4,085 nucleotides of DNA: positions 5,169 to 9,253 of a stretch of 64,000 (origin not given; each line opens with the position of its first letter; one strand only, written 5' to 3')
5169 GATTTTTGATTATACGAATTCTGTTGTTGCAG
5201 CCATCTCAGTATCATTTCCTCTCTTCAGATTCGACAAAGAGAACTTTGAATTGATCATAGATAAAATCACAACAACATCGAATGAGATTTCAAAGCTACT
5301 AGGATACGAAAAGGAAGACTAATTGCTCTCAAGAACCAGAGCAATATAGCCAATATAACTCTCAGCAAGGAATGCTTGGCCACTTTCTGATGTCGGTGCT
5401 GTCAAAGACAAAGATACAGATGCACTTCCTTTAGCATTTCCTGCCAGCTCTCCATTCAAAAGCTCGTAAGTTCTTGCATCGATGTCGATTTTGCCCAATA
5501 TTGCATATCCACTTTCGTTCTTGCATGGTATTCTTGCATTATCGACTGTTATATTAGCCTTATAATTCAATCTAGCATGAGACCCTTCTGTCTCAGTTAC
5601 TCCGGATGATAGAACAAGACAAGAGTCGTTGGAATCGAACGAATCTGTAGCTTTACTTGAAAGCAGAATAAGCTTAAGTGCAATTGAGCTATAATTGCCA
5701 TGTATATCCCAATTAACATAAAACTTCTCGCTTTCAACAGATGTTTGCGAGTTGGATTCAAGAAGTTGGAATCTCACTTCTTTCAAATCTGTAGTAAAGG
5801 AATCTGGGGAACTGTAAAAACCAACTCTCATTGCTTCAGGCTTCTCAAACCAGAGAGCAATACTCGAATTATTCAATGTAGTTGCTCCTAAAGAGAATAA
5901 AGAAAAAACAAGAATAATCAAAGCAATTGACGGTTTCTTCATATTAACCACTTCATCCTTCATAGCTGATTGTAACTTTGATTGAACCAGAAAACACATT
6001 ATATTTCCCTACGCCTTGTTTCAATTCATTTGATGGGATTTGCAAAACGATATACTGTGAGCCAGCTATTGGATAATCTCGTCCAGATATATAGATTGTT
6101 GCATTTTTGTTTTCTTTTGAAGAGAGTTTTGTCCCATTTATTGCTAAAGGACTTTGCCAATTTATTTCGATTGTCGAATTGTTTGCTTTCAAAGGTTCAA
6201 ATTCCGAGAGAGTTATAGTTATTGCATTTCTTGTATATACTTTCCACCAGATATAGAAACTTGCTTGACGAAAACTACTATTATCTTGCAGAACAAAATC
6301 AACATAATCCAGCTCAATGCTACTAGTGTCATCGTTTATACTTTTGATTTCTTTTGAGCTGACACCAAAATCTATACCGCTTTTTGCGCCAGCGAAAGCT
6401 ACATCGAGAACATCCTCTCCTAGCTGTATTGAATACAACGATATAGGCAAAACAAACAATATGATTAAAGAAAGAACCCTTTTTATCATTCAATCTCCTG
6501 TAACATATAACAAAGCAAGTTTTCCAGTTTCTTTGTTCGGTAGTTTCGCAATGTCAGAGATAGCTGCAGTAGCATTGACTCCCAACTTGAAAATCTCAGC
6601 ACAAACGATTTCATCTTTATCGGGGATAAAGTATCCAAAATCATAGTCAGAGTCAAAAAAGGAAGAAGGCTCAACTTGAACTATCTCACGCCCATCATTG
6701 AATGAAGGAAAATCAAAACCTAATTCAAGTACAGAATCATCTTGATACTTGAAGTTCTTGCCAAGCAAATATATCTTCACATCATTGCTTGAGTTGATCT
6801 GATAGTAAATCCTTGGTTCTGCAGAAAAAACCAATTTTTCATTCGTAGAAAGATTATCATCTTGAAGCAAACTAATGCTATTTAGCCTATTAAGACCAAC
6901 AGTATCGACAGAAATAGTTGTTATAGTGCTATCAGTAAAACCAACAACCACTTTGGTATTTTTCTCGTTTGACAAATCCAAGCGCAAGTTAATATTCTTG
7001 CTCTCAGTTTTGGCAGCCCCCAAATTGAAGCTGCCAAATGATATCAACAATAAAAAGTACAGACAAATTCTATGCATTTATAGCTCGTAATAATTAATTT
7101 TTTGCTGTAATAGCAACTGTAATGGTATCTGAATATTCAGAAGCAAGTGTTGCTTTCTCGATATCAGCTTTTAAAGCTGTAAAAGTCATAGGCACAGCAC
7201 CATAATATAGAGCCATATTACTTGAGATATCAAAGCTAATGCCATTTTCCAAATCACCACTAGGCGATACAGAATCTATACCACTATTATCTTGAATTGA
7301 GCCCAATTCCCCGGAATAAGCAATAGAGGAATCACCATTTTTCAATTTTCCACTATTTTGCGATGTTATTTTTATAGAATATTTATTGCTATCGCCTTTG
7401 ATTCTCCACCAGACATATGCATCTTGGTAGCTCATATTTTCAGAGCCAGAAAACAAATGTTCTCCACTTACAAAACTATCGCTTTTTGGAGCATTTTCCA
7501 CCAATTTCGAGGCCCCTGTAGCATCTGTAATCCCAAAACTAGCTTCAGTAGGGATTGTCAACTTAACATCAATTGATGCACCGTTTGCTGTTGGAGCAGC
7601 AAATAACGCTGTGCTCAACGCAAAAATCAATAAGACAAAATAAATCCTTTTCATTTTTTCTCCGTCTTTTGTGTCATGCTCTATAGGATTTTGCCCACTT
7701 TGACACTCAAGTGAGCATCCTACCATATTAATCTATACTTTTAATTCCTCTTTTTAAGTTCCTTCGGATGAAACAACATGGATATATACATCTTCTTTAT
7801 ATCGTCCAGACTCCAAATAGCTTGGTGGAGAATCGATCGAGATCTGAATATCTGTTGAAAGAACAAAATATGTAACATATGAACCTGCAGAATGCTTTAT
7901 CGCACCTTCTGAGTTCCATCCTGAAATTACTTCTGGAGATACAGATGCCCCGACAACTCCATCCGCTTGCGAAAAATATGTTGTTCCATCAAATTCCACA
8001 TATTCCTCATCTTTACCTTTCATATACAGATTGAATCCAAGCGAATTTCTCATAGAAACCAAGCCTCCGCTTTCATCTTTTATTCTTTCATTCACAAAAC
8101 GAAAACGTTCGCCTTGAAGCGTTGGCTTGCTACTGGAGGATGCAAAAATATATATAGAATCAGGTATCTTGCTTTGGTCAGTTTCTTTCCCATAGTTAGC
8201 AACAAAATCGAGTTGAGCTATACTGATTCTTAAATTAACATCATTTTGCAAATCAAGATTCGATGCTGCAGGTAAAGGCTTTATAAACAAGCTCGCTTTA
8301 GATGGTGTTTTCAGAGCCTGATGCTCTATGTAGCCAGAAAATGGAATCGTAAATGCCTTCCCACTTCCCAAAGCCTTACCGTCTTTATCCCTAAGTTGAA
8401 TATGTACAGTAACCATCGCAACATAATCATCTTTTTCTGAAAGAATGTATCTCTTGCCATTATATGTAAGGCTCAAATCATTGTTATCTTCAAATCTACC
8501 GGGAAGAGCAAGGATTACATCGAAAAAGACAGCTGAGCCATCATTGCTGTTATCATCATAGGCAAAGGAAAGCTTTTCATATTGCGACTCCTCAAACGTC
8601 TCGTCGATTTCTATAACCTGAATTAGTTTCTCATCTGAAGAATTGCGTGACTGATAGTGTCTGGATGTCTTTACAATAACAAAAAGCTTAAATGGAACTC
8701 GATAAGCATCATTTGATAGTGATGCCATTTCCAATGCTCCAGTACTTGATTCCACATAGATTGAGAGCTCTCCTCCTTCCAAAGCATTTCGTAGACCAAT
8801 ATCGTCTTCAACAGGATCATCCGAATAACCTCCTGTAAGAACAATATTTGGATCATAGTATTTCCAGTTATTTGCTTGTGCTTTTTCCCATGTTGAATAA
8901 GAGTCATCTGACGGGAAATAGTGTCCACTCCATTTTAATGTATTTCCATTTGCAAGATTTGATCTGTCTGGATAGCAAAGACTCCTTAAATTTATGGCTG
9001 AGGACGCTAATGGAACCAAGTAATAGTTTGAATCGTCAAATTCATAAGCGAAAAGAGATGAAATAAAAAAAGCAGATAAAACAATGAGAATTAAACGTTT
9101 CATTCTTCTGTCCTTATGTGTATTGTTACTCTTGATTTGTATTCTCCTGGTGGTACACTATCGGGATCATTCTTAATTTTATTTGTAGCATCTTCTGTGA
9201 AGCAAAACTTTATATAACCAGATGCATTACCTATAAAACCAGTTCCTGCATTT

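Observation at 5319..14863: Divergent chaperone-usher-like surface-fibre operon: chaperone, giant usher and seven orphan secreted subunits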

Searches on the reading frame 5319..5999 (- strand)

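Call 3: search_protein_families(library=pfam, proteins=[window:5319-5999:-], max_evalue=1)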
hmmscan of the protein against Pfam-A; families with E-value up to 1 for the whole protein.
window:5319-5999:- (226 aa): 1 family
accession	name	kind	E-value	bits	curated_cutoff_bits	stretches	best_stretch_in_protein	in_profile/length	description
PF08541.16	ACP_syn_III_C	-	0.015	15.8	26.6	1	85-134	30-79/90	3-Oxoacyl-[acyl-carrier-protein (ACP)] synthase III C terminal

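Call 4: search_protein_families(library=ncbifam, proteins=[window:5319-5999:-], max_evalue=1)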
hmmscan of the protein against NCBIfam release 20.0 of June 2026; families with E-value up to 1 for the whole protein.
window:5319-5999:- (226 aa): 0 families

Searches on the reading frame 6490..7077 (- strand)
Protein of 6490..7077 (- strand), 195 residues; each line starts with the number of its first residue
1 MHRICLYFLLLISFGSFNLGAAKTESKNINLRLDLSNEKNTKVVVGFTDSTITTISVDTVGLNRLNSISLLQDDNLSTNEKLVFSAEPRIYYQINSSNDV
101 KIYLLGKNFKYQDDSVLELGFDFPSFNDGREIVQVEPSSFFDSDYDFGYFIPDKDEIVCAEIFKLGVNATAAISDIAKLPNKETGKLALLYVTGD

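Call 3: search_protein_families(library=pfam, proteins=[window:6490-7077:-], max_evalue=1)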
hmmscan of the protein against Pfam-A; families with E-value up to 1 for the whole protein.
window:6490-7077:- (195 aa): 0 families

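Call 4: search_protein_families(library=ncbifam, proteins=[window:6490-7077:-], max_evalue=1)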
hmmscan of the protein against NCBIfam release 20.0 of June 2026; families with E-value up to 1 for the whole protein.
window:6490-7077:- (195 aa): 1 family
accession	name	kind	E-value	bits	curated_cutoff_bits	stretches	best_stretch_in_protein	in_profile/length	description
NF006821.0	PRK09344.1-3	subfamily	0.0025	16.5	369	1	41-92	224-276/525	phosphoenolpyruvate carboxykinase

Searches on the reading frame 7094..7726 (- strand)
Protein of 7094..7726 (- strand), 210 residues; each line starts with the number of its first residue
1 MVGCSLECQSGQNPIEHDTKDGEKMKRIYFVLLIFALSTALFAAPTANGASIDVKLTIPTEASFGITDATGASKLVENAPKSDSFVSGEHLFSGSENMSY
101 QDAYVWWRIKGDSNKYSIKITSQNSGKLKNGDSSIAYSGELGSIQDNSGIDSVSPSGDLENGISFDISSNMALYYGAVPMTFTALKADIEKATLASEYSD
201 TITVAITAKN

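Call 3: search_protein_families(library=pfam, proteins=[window:7094-7726:-], max_evalue=1)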
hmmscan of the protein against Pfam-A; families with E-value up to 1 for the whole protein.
window:7094-7726:- (210 aa): 1 family
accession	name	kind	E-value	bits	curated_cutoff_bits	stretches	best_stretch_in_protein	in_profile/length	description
PF05436.16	MF_alpha_N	-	0.057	13.8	22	1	25-72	1-48/88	Mating factor alpha precursor N-terminus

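Call 4: search_protein_families(library=ncbifam, proteins=[window:7094-7726:-], max_evalue=1)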
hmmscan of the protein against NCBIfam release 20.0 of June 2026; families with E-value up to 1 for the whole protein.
window:7094-7726:- (210 aa): 0 families

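Call 62: search_protein_families(library=pfam, alignment_id=A6, max_evalue=10)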
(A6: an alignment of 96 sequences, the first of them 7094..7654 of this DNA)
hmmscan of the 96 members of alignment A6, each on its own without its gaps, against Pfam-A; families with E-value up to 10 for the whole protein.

A. member 1, window:7094-7654:- (186 aa): 1 family
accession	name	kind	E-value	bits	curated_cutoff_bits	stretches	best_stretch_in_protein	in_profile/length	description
PF05436.16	MF_alpha_N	-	0.047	14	22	1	1-48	1-48/88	Mating factor alpha precursor N-terminus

B. families by the number of members that match (of 96 scanned): 47 families (the first 25 are shown)
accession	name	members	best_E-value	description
PF08139.17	LPAM_1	3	0.97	Prokaryotic membrane lipoprotein lipid attachment site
PF18906.5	Phage_tube_2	1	0.0011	Phage tail tube protein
PF24498.1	Ig_TMEM131L_3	1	0.0019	TMEM131L third Ig-like domain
PF23705.1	RxLR_effector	1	0.0022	RxLR effector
PF12985.13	DUF3869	1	0.0045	Domain of unknown function (DUF3869)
PF24877.1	ILV_EDD_C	1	0.0086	Dihydroxy-acid/6-phosphogluconate dehydratase C-terminal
PF02303.23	Phage_DNA_bind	1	0.012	Helix-destabilising protein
PF18539.7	DUF5625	1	0.013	Domain of unknown function (DUF5625)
PF08541.16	ACP_syn_III_C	1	0.014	3-Oxoacyl-[acyl-carrier-protein (ACP)] synthase III C terminal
PF17883.6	MBG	1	0.017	MBG domain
PF11777.13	DUF3316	1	0.019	Protein of unknown function (DUF3316)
PF00651.37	BTB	1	0.035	BTB/POZ domain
PF12971.12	NAGLU_N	1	0.038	Alpha-N-acetylglucosaminidase (NAGLU) N-terminal domain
PF05345.18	He_PIG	1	0.04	Putative Ig domain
PF05832.17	DUF846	1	0.044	Eukaryotic protein of unknown function (DUF846)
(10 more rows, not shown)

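Call 83: search_solved_structures(query=A6, max_evalue=10, show_alignments=3)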
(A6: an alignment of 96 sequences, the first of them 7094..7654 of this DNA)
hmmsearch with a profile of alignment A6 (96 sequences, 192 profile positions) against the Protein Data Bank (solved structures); distinct sequences matched with E-value up to 10: 36.
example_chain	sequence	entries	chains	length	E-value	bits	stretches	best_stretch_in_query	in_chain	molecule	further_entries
9me4_G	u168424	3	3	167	0.0025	21.4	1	4-130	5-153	Protein FimG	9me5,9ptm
4hji_A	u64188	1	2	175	0.056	17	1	66-190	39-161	CS1 fimbrial subunit A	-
6nrv_A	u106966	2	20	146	0.067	16.8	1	65-183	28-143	CFA/I fimbrial subunit B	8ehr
4y2l_A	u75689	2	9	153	0.07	16.7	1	64-184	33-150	CFA/I fimbrial subunit B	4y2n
4k1y_A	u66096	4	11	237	0.077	16.6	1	21-118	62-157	Canavalia boliviana lectin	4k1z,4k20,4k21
1wuv_A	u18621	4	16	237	0.086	16.4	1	21-116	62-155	Concanavalin A | Canavalia gladiata lectin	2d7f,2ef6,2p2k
2ovu_A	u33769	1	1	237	0.086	16.4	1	21-116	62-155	Canavalia gladiata lectin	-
5f5q_A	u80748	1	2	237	0.11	16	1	21-116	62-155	Concanavalin-A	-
1azd_A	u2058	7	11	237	0.11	16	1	21-109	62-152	CONBR | Concanavalin-Br | Concanavalin A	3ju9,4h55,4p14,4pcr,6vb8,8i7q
10lm_c1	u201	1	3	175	0.11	16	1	4-39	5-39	LEPBI_II0033 protein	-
5byn_A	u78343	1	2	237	0.12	15.9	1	21-109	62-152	Concanavalin-A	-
1apn_A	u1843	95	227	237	0.13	15.8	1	21-114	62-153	CONCANAVALIN A | Concanavalin-A | Concanavalin-Br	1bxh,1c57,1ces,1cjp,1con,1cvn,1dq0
4y2o_B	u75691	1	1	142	0.13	15.8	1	66-184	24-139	CFA/I fimbrial subunit B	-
2cwm_A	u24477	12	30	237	0.2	15.2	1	21-119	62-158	lectin | Concanavalin A | Concanavalin-A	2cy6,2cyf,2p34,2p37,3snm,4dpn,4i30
2ow4_A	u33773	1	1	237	0.27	14.8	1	21-119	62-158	Canavalia maritima lectin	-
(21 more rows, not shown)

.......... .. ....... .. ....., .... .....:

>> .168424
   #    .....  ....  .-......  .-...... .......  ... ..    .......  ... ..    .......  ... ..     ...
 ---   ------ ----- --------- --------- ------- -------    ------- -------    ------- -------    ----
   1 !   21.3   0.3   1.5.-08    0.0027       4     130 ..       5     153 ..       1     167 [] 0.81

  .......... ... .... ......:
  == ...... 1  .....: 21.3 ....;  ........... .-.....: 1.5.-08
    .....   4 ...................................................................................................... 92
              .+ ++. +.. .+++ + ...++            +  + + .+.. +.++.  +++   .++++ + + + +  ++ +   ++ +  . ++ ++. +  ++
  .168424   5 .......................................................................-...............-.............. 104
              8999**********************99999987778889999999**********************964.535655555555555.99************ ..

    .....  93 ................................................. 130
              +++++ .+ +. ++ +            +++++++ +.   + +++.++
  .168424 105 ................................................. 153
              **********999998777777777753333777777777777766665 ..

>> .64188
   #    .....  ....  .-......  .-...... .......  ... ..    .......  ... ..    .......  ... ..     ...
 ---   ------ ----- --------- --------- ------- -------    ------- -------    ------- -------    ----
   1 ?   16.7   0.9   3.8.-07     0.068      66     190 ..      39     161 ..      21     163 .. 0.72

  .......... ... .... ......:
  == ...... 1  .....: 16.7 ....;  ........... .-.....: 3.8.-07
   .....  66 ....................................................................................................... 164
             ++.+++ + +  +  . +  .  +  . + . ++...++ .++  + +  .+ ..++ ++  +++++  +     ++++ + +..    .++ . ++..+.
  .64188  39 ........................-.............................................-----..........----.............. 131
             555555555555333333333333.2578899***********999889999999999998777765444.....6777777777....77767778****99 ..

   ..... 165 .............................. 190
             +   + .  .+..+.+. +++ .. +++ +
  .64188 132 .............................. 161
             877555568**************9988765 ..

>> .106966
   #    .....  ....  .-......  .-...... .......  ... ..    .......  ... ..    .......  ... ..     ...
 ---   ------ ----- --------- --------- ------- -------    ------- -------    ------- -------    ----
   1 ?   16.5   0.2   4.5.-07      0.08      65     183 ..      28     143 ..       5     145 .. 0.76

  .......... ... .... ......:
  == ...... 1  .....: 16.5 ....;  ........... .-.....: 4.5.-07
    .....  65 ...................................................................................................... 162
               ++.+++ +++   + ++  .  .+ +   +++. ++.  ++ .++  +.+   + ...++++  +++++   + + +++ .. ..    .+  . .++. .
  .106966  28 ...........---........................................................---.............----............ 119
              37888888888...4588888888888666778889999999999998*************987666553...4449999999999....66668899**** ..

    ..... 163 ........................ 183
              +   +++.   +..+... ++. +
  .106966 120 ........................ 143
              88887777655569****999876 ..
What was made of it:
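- Closest known: Alternative. Same: The best non-signal-peptide PDB matches of the small-subunit profile are CooA and CfaB, aligned to the C-terminal ............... strand (call 83).
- The best PDB matches of the small-subunit profile are CU pilins: FimG 0.0025, CooA 0.056, CfaB 0.067 (call 83).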

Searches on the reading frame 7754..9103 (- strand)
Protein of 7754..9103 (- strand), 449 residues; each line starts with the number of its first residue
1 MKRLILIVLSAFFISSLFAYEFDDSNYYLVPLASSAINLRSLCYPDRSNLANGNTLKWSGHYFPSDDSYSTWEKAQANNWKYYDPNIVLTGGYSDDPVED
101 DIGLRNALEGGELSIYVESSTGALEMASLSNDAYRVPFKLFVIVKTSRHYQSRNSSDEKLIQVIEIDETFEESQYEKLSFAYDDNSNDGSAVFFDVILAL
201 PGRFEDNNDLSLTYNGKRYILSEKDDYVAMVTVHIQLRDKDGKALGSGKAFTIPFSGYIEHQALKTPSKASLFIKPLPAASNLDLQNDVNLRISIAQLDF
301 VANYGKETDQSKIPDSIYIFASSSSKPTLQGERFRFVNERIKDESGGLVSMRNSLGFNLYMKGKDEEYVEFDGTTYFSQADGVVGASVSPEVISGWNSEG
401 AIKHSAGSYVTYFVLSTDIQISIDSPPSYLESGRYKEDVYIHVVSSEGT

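Call 3: search_protein_families(library=pfam, proteins=[window:7754-9103:-], max_evalue=1)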
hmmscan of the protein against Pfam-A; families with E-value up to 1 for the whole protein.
window:7754-9103:- (449 aa): 0 families

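Call 4: search_protein_families(library=ncbifam, proteins=[window:7754-9103:-], max_evalue=1)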
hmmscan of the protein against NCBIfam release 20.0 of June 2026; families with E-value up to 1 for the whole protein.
window:7754-9103:- (449 aa): 0 families

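Call 80: search_protein_families(library=pfam, alignment_id=A7, max_evalue=1)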
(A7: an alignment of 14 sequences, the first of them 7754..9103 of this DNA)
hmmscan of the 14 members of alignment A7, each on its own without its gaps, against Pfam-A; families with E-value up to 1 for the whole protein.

A. member 1, window:7754-9103:- (449 aa): 0 families

B. families by the number of members that match (of 14 scanned): 5 families
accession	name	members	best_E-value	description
PF01249.23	Ribosomal_S21e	1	0.036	Ribosomal protein S21e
PF16532.11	Phage_tail_NK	1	0.047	Sf6-type phage tail needle knob or tip of some Caudovirales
PF23926.2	LtfC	1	0.13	LtfC-like, beta-sandwich domain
PF18887.5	MBG_3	1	0.17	MBG domain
PF07883.17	Cupin_2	1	0.17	Cupin domain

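Call 81: search_solved_structures(query=A7, max_evalue=10)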
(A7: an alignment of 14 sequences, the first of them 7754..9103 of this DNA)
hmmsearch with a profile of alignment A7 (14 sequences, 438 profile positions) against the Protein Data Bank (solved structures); distinct sequences matched with E-value up to 10: 0.
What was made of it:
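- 7754..9103 (-): S3, 449 aa, large conserved subunit; candidate two-domain tip adhesin (inferred). No Pfam or PDB hit (calls 80, 81).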
